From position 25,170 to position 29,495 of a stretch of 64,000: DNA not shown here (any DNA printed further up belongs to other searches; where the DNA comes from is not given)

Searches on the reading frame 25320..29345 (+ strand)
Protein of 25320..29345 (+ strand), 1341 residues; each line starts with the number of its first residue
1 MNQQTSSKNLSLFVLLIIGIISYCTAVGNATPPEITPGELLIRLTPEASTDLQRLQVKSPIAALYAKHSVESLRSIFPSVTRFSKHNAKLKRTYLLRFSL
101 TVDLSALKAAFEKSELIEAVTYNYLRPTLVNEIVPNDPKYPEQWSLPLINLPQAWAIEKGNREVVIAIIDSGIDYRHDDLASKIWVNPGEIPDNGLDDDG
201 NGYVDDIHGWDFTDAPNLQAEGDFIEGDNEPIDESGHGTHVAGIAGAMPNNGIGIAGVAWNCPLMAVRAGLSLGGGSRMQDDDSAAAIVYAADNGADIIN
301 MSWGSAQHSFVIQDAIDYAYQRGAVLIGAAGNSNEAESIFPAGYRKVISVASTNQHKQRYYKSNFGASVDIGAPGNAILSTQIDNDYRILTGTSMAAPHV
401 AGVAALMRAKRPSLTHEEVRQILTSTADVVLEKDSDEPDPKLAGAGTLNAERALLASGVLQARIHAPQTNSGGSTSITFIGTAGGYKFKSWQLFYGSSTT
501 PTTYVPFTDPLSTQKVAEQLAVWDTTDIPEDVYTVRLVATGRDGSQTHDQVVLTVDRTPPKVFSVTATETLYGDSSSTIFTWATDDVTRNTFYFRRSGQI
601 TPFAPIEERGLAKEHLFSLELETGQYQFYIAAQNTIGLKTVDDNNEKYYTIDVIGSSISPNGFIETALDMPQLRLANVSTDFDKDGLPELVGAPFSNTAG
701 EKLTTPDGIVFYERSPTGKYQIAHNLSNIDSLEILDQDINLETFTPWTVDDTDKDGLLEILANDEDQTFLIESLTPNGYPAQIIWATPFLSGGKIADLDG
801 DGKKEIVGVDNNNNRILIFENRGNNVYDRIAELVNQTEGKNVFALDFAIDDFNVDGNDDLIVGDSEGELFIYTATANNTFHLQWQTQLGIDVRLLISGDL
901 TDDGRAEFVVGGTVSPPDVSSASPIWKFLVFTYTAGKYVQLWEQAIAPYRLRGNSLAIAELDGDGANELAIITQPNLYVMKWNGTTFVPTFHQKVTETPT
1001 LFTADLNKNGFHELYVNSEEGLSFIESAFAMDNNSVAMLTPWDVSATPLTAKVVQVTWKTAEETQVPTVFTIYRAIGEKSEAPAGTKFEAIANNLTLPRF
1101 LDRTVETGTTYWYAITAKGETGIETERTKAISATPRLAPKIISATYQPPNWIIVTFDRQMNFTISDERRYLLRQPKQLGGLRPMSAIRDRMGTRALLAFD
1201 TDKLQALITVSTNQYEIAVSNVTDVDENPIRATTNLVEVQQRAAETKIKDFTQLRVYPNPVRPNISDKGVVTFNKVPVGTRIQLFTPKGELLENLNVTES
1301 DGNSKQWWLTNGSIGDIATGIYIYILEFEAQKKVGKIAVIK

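Call 23: search_protein_families(library=pfam, proteins=[window:25320-29345:+], max_evalue=0.001)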
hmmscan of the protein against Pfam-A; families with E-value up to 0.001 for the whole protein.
window:25320-29345:+ (1341 aa): 3 families
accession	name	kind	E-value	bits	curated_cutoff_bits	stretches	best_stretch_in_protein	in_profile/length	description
PF00082.27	Peptidase_S8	-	7.2e-55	186.8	21.8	1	162-433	2-274/288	Subtilase family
PF13517.12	FG-GAP_3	-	3.3e-19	69.7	26.9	2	851-910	1-61/61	FG-GAP-like repeat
PF01839.29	FG-GAP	-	8.1e-06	26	22.1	0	679-697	7-26/37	FG-GAP repeat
